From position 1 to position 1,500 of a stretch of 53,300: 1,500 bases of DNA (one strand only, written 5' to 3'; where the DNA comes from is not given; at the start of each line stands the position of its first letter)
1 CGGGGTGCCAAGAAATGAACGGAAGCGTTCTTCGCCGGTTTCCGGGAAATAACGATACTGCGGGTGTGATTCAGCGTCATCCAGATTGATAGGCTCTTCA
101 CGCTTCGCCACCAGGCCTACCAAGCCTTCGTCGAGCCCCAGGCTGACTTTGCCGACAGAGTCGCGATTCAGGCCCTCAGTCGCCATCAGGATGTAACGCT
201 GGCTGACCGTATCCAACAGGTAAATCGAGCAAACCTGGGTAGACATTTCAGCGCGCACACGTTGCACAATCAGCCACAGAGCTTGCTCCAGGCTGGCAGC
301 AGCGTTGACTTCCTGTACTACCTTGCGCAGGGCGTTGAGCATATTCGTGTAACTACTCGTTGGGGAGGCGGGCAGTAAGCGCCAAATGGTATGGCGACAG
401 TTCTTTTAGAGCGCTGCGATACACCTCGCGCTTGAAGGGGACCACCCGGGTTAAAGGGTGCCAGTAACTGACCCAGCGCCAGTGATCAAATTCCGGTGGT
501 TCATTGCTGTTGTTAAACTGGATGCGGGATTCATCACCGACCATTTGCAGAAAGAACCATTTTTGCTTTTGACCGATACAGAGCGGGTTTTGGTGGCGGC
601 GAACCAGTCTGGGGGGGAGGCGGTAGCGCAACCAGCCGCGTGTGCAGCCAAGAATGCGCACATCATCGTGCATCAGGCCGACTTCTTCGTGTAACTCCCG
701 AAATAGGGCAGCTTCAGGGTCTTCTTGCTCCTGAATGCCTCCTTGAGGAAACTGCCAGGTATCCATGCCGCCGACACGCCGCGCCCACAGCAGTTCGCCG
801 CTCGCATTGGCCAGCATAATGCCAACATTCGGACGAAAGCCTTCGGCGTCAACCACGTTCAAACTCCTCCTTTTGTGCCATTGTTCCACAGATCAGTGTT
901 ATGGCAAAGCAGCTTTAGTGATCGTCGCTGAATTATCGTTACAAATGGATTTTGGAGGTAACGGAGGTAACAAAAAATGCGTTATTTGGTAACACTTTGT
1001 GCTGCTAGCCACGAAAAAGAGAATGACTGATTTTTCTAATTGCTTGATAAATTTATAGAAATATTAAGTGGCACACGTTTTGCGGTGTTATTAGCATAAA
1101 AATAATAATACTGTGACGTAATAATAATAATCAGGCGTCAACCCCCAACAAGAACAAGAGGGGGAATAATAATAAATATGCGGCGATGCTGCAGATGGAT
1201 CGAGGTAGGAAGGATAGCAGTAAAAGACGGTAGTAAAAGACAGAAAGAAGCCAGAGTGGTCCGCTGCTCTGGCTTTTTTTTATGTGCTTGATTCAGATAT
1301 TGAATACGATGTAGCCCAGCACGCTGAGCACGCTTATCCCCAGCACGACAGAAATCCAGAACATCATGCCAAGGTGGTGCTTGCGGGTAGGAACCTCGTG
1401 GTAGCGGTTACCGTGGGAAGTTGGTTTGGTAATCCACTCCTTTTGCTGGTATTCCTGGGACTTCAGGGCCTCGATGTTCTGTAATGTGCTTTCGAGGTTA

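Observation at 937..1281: Full sigma-54 promoter architecture driving a terminator-ended, A-rich non-coding transcript of about 190 nt: a CrcZ-like Hfq/Crc sponge candidate beside rppH-ptsP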

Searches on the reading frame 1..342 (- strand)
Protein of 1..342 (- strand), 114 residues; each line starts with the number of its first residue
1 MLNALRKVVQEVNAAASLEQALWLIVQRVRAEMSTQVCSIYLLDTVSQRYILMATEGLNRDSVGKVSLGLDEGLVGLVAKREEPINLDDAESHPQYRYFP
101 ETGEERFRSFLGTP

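Call 73: search_protein_families(library=pfam, proteins=[window:1-342:-], max_evalue=0.0001)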
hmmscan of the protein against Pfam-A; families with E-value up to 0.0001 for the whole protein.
window:1-342:- (114 aa): 2 families
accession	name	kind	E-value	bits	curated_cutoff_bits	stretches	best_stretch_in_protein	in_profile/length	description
PF13185.12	GAF_2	-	1.7e-06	28.8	28.6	1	15-114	1-95/136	GAF domain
PF01590.32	GAF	-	3.2e-06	28.1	22.4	1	18-114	2-94/133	GAF domain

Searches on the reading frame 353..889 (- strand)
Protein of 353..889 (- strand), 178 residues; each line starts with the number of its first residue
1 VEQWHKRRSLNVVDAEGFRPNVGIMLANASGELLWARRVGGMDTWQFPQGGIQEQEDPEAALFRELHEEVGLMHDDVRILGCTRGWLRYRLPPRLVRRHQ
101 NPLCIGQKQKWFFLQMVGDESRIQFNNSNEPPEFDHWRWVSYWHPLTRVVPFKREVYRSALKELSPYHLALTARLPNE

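Call 8: find_related_loci(query=window:353-889:-, collection=genome_contigs, flank=3000)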
Query window:353-889:- (178 aa) in genome_contigs; peptide patterns used: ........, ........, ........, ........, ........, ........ (x = any residue, [..] = any of these).
600 stretches matched a pattern (row limit reached: there are more); 593 encode a relative of the query (tblastn E <= 1e-3); the best 80 are kept; 80 distinct loci.
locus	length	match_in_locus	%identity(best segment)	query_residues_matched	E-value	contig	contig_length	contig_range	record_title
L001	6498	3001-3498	86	12-177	2e-97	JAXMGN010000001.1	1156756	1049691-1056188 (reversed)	MAG: Pseudomonadales bacterium isolate STL-PRO114 C1.86.fa-1, whole genome shotgun sequence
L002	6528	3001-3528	84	2-174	5e-97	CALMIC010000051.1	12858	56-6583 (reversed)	MAG TPA_asm: uncultured Cellvibrionales bacterium isolate SRR8859111_bin.17_CONCOCT_v1.1_MAG genome assembly, contig: ER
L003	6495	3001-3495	67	13-178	3e-73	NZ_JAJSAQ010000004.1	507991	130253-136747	Microbulbifer guangxiensis strain L3 NODE_4_length_507991_cov_308.142211, whole genome shotgun sequence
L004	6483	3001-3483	69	13-174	2e-73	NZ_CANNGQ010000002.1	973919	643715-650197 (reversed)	Uncultured Microbulbifer sp. isolate 4-994-1-3Z.fasta NODE_2, whole genome shotgun sequence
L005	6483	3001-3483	67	13-174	3e-73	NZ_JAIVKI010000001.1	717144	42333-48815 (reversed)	Microbulbifer variabilis strain SaN7-12 SaN7-12_ctg001, whole genome shotgun sequence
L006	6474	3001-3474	68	13-171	1e-72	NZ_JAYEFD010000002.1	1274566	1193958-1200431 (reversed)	Microbulbifer magnicolonia strain GG15 GG15_ctg02, whole genome shotgun sequence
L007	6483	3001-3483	67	13-174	2e-72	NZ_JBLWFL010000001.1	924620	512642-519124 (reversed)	Microbulbifer sp. SA54 contig_1, whole genome shotgun sequence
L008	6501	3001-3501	64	11-178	8e-72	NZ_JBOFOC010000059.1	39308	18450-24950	MAG: Microbulbifer sp. isolate WFFMC_MAG_272 k139_131747_flag=0_multi=15.4642_len=39308, whole genome shotgun sequence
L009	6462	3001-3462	70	11-166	9e-72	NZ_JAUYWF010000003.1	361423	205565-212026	Halomonas sp. SSL-5 16475.SSL5.1.3, whole genome shotgun sequence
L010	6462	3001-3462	70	11-166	1e-71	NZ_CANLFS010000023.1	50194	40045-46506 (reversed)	Uncultured Halomonas sp. isolate 3-558-1-J.fasta NODE_23, whole genome shotgun sequence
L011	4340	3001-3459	69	12-165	3e-71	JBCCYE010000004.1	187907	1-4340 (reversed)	MAG: Pseudomonadota bacterium isolate P01_F01_bin.144 k141_667165_length_187907_cov_14.6401, whole genome shotgun sequen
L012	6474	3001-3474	69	5-166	1e-70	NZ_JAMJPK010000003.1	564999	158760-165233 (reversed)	Halomonas gemina strain ATCH28 NODE_3_length_564999_cov_53.893887, whole genome shotgun sequence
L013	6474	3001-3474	69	5-166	1e-70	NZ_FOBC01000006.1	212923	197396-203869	Halomonas daqiaonensis strain CGMCC 1.9150, whole genome shotgun sequence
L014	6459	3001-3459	70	12-166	1e-70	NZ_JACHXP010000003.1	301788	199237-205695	Halomonas cerina strain CECT 7282 Ga0372400_03, whole genome shotgun sequence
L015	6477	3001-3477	67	5-166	9e-71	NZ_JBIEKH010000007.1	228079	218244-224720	Halomonas sp. B23F22_10 strain B23F22_20 NODE_7_length_228079_cov_10.935491, whole genome shotgun sequence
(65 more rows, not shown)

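Call 19: find_related_loci(query=window:353-889:-, collection=metagenome_contigs, flank=2500)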
Query window:353-889:- (178 aa) in metagenome_contigs; peptide patterns used: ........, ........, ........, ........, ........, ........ (x = any residue, [..] = any of these).
600 stretches matched a pattern (row limit reached: there are more); 579 encode a relative of the query (tblastn E <= 1e-3); the best 80 are kept; 80 distinct loci.
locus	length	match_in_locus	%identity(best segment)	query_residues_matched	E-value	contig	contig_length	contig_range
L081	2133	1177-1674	86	12-177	7e-102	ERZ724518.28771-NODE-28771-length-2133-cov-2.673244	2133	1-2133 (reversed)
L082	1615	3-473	92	22-178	2e-103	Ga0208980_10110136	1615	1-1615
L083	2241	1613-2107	66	7-173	1e-75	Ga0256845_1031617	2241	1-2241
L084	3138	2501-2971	67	12-177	6e-73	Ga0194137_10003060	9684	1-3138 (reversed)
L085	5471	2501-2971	67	12-177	7e-73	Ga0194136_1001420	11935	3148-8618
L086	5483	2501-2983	68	13-174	2e-72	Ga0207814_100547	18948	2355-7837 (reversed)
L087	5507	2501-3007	63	5-173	1e-72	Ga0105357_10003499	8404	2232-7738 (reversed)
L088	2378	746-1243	65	1-164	3e-73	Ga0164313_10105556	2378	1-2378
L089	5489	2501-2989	65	8-172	1e-71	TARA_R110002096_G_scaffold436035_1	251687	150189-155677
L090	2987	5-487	65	12-173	4e-71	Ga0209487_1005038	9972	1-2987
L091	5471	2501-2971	68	8-166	5e-71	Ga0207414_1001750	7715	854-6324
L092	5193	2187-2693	63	1-166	4e-71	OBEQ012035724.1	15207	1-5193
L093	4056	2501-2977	66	5-165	1e-70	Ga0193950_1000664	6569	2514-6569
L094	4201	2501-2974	65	10-168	2e-70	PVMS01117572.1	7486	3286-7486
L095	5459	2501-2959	67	12-165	2e-70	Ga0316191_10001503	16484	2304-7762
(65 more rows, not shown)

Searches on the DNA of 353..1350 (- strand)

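Call 4: search_rna_families(source=window, start=850, end=1350, threshold=evalue, max_evalue=10, show_alignments=4)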
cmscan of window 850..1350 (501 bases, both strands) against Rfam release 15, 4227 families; matches with E-value up to 10: 7.
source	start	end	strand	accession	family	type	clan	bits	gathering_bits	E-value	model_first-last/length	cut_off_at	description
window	1170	1281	+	RF03016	RT-12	Gene; sRNA;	-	21.4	44.2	0.22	1-117/117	no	RT-12 RNA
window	1220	1282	+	RF00506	Thr_leader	Cis-reg; leader;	-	20.7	55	0.17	1-118/118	no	Threonine operon leader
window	1207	1286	+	RF02055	STnc380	Gene; sRNA;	-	15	60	2.4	1-108/108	no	Enterobacterial sRNA STnc380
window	1245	1284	+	RF00397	SNORA14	Gene; snRNA; snoRNA; HACA-box;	-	14.8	36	4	84-123/135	no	Small nucleolar RNA SNORA14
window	1246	1277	+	RF03573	mir-1954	Gene; miRNA;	-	13.7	99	7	1-82/82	no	mir-1954 microRNA precursor family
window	1239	1284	+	RF04207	MIR5048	Gene; miRNA;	-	9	160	9.9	1-356/356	no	MIR5048 microRNA precursor family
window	1238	1279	+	RF00084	CsrC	Gene; sRNA;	CL00106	8.9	61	2.7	203-244/255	no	CsrC RNA family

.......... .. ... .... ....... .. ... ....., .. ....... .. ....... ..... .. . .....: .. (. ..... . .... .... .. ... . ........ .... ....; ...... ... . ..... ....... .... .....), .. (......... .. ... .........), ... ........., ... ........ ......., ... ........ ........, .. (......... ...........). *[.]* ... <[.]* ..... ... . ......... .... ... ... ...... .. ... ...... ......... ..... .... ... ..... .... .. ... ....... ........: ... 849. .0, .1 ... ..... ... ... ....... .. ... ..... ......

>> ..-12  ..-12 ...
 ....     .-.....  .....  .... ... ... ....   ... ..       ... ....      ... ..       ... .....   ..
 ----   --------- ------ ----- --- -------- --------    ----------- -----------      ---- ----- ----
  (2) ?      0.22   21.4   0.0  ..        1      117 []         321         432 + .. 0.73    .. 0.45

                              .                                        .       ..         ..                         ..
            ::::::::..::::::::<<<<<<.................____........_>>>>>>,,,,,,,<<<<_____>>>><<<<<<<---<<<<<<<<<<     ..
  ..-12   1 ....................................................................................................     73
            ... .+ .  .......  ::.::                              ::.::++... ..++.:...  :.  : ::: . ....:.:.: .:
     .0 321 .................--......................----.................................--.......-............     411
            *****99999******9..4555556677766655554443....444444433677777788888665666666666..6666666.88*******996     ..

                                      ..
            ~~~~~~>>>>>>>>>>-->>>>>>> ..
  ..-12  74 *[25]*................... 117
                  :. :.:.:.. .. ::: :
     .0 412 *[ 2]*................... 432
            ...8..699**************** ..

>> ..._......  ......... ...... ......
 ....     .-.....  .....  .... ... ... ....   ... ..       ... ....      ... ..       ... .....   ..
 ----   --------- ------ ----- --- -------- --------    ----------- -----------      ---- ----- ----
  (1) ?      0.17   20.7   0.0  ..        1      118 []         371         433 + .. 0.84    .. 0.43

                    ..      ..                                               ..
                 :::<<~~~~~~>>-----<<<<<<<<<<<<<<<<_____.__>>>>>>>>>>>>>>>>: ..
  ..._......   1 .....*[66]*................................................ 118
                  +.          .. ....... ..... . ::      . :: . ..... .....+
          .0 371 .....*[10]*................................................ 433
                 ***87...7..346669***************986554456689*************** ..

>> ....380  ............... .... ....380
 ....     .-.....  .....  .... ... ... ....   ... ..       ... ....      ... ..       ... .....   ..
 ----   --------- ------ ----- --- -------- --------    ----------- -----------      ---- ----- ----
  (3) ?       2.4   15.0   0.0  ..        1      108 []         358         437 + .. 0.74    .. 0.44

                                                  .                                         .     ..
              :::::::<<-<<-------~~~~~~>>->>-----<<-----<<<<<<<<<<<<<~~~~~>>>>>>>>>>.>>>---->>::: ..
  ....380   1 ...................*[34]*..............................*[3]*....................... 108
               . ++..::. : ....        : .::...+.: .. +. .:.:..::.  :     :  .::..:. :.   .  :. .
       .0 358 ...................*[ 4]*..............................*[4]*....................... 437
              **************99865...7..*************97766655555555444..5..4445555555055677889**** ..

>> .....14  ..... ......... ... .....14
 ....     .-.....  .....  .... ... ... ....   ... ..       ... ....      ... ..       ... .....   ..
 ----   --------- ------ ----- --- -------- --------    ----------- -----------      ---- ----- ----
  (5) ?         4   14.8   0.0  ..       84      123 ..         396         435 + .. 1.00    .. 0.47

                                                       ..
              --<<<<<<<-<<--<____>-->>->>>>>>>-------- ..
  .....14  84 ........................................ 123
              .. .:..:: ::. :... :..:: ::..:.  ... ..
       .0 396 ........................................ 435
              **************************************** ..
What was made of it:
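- The only Rfam match to the Csr clade is 8.9 bits on the terminator (call 4).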

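Call 48: search_rna_families(sources=[L001, L002, L161, L162, L163, L165, L166, L171], threshold=evalue, max_evalue=5)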
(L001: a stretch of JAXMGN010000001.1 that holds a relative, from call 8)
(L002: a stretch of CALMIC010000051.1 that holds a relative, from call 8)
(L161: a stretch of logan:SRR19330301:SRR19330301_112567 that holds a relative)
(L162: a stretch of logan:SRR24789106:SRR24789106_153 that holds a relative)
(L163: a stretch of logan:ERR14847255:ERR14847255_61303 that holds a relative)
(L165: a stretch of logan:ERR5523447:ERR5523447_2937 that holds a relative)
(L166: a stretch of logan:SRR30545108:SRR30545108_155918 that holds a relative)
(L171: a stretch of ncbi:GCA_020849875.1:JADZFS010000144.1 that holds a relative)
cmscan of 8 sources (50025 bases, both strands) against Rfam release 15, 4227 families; matches with E-value up to 5: 6.
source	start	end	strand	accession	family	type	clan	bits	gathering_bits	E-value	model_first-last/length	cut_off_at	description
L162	3916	3979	-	RF00258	mir-130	Gene; miRNA;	-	23.7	40.6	2.4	1-83/83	no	mir-130 microRNA precursor family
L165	3411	3505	-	RF02346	ar35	Gene; sRNA;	-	22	45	4.6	1-144/144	no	Alphaproteobacterial sRNA ar35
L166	2989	3031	-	RF00489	ctRNA_p42d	Gene; antisense;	-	21.5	50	3.7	1-46/46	no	ctRNA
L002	1746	1800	+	RF01131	sR47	Gene; snRNA; snoRNA; CD-box;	CL00132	21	40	1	1-55/55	no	Small nucleolar RNA sR47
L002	2510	2555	-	RF01122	sR39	Gene; snRNA; snoRNA; CD-box;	-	18.5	50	2.4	1-56/56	no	Small nucleolar RNA sR39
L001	2685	2728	-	RF01675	CrcZ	Gene; sRNA;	-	16.6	95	2.4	1-398/398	no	Pseudomonas sRNA CrcZ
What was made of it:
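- On CrcZ/CrcY/CrcX sRNA family: Across eight homologous loci the only CrcZ match is 16.6 bits, E = 2.4, against a gathering score of 95 (call 48).
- Rfam CrcZ does not match: the best hit is 16.6 bits against a gathering score of 95 (call 48).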

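Call 57: build_rna_model(alignment_id=A4, structure=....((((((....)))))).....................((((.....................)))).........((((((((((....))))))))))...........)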
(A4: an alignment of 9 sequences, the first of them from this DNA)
Model R1 built from alignment A4 (9 sequences, 114 columns); structure: as given.
model positions 96; base pairs 20; branch points 2; effective number of sequences 3.54; information 0.596 bits per position. Calibrated on 0.2 Mb of random sequence (short: E-values are rough).
structure used (alignment columns):
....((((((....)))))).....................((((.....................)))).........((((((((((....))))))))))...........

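Call 58: search_with_rna_model(model_id=R1, sources=[window, L001, L002, L161, L162, L163, L165, L166, L171, L167, L168, L169, L170, L172, L082, L003, L004, L005, L006, L007, L008, L011, L016, L024, L031, L032, L036, L041, L043, L046, L060, L062, L063, L065, L069, L071, L073, L074, L076, L080, L083, L084, L085, L086, L087, L088, L089, L090, L095, L096, L097, L100, L107, L116, L118, L119, L120, L122, L123, L124, L125, L127, L128, L129, L130, L131, L132, L133, L134, L135, L137, L139, L141, L142, L144, L145, L146, L148, L149, L150, L151, L152, L153, L154, L155, L156, L157, L158, L159, L160], max_evalue=1, make_alignment=true)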
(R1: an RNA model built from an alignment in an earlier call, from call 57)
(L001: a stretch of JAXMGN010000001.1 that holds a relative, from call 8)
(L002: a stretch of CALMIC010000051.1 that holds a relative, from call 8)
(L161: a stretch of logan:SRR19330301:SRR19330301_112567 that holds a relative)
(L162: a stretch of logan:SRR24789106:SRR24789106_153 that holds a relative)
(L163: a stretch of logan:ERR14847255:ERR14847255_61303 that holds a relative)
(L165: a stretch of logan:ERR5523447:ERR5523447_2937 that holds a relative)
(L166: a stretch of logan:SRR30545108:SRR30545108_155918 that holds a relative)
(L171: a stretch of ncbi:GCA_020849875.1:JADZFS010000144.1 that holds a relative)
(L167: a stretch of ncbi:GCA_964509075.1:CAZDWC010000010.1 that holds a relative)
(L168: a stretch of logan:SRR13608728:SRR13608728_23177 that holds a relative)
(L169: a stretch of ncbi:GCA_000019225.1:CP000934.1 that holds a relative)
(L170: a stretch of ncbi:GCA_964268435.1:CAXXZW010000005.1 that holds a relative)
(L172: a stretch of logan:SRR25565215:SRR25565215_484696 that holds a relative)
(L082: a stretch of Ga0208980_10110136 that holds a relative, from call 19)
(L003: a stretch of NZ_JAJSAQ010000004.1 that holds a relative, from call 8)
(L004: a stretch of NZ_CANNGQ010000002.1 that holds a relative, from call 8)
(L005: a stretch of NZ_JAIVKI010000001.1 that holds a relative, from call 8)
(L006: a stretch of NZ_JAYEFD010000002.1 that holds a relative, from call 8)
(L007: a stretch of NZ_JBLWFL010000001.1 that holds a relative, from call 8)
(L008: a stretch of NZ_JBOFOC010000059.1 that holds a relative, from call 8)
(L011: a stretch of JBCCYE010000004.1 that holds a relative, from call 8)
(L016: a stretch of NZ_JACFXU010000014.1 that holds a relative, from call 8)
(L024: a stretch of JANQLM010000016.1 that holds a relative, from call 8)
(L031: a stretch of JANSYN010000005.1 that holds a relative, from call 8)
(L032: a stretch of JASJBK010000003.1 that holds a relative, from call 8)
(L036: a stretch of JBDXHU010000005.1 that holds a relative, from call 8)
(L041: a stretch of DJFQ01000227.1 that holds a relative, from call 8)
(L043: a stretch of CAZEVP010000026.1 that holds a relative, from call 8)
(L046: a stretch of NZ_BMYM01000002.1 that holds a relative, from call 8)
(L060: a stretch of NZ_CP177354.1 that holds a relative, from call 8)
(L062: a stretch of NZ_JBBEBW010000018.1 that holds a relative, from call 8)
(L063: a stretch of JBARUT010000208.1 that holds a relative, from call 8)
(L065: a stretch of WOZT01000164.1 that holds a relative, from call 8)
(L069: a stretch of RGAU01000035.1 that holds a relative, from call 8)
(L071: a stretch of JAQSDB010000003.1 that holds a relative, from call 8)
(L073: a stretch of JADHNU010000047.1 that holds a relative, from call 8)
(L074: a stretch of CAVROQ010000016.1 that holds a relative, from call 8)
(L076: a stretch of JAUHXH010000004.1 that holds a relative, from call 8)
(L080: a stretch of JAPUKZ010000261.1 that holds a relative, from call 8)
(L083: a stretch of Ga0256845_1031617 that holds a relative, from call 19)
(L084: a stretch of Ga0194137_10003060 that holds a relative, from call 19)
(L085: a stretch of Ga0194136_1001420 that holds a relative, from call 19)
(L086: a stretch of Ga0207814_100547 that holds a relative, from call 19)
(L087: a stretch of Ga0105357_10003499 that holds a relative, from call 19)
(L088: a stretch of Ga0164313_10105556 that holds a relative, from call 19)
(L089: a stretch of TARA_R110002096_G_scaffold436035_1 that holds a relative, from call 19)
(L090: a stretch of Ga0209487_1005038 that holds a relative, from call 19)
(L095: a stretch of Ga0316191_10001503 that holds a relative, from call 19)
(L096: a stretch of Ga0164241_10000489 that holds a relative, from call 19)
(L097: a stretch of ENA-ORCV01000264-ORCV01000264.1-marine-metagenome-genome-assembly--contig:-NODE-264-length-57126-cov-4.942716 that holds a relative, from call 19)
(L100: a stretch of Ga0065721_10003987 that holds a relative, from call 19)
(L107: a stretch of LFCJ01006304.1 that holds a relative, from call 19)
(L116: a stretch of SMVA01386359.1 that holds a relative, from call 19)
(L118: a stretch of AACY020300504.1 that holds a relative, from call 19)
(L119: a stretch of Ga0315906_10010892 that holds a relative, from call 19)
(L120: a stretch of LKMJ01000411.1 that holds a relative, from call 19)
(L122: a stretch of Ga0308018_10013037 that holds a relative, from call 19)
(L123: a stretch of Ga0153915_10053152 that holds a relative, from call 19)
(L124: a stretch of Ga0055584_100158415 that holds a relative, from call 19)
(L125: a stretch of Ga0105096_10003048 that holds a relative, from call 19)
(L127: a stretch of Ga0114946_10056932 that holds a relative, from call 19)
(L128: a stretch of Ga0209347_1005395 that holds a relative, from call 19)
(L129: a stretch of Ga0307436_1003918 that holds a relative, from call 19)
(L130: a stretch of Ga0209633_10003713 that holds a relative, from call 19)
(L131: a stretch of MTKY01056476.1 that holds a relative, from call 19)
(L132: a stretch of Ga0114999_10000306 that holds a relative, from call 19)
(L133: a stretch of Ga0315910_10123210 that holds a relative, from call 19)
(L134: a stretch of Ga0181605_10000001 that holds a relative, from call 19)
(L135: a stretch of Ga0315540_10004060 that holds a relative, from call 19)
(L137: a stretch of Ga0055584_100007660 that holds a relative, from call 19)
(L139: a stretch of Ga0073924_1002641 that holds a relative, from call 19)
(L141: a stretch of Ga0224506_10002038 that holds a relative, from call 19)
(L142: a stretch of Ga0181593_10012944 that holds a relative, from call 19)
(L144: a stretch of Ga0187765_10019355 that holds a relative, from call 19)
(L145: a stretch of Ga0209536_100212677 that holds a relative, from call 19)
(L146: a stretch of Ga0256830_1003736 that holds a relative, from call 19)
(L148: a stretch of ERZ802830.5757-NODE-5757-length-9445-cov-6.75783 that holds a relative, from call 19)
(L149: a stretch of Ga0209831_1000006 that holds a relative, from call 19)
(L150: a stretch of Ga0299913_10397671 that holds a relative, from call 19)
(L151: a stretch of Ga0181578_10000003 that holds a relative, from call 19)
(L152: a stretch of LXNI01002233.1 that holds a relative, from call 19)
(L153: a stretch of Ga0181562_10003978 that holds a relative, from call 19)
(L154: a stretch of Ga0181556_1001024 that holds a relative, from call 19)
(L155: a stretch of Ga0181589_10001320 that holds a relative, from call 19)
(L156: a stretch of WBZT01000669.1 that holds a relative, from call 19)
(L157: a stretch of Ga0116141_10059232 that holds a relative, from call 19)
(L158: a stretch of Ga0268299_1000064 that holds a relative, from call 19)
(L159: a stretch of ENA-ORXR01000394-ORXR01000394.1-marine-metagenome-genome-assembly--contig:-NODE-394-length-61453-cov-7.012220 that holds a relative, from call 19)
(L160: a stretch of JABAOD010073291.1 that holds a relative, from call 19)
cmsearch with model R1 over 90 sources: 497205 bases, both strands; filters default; matches with E-value up to 1: 24.
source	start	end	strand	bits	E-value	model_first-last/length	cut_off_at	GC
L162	3959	4053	-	89.9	1.9e-19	1-96/96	no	0.49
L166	2992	3087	-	88.6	3.9e-19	1-96/96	no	0.48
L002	2588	2684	-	82.4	1.3e-17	1-96/96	no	0.55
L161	3944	4039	-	82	1.8e-17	1-96/96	no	0.56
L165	3411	3507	-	80.8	3.5e-17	1-96/96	no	0.48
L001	2584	2679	-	79.1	9.3e-17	1-96/96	no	0.49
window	1175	1283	+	76.6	3.9e-16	1-96/96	no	0.46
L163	3410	3500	-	70.6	1.2e-14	1-96/96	no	0.48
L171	3412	3496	-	55.9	5.7e-11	1-96/96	no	0.48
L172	1388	1472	-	55.9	5.7e-11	1-96/96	no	0.48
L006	5923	5992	-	23.6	0.0068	1-96/96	no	0.47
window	1240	1325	-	21.6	0.022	1-96/96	no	0.45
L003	5889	5953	-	21.2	0.027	1-96/96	no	0.55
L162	3938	4001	+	21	0.03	1-96/96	no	0.5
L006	5893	5964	+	20.9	0.033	1-96/96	no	0.43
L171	3375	3455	+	20.2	0.049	1-96/96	no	0.48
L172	1351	1431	+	20.2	0.049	1-96/96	no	0.48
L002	2513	2630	+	20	0.055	1-96/96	no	0.58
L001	2534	2626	+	18.7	0.12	1-96/96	no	0.55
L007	486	592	+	17.6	0.22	1-96/96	no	0.59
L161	3913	3987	+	17.5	0.23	1-96/96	no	0.47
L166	2968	3033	+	17.2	0.26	1-96/96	no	0.42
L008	439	548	+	16.6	0.38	1-96/96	no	0.63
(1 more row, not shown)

Alignment A6: 24 matches aligned to the model, 176 columns, each read 5' to 3' on its own strand. Consensus structure (alignment columns), stored with it:
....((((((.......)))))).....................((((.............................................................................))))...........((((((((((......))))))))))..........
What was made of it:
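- Tried and rejected: The weak hits were terminators (call 58).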

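Call 59: search_with_rna_model(model_id=R1, sources=[window, L001, L002, L161, L162, L163, L165, L166, L171], max_evalue=1e-8, make_alignment=true)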
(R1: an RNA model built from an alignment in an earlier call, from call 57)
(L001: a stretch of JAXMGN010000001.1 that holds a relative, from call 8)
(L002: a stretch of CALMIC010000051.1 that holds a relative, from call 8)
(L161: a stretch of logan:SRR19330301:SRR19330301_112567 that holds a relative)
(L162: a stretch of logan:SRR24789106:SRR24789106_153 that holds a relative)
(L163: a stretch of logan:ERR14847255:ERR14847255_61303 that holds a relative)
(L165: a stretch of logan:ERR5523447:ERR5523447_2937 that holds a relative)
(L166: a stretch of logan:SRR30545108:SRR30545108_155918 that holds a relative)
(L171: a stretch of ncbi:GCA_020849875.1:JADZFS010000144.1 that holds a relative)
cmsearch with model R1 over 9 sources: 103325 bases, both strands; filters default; matches with E-value up to 1e-8: 9.
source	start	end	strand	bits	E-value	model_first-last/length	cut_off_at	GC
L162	3959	4053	-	89.9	3.9e-20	1-96/96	no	0.49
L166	2992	3087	-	88.6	8e-20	1-96/96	no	0.48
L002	2588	2684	-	82.4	2.8e-18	1-96/96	no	0.55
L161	3944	4039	-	82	3.7e-18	1-96/96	no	0.56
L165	3411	3507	-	80.8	7.3e-18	1-96/96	no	0.48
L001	2584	2679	-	79.1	1.9e-17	1-96/96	no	0.49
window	1175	1283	+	76.6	8.1e-17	1-96/96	no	0.46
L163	3410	3500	-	70.6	2.5e-15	1-96/96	no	0.48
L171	3412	3496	-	55.9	1.2e-11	1-96/96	no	0.48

Alignment A7: 9 matches aligned to the model, 115 columns, each read 5' to 3' on its own strand. Consensus structure (alignment columns), stored with it:
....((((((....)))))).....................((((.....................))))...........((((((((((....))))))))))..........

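Call 67: search_dna_similar(query=window:937-1283:+, collection=plasmids, mode=distant, max_rows=5, max_evalue=0.001)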
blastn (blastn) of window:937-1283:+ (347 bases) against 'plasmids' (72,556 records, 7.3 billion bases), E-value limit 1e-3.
No match.

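Call 68: search_dna_similar(query=window:937-1283:+, collection=phages, mode=distant, max_rows=5, max_evalue=0.001)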
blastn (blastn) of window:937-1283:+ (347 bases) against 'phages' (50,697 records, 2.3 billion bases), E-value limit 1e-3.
No match.
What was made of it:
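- Tried and rejected: BLASTN of 937-1283 against plasmids and phages found no match (calls 67, 68).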
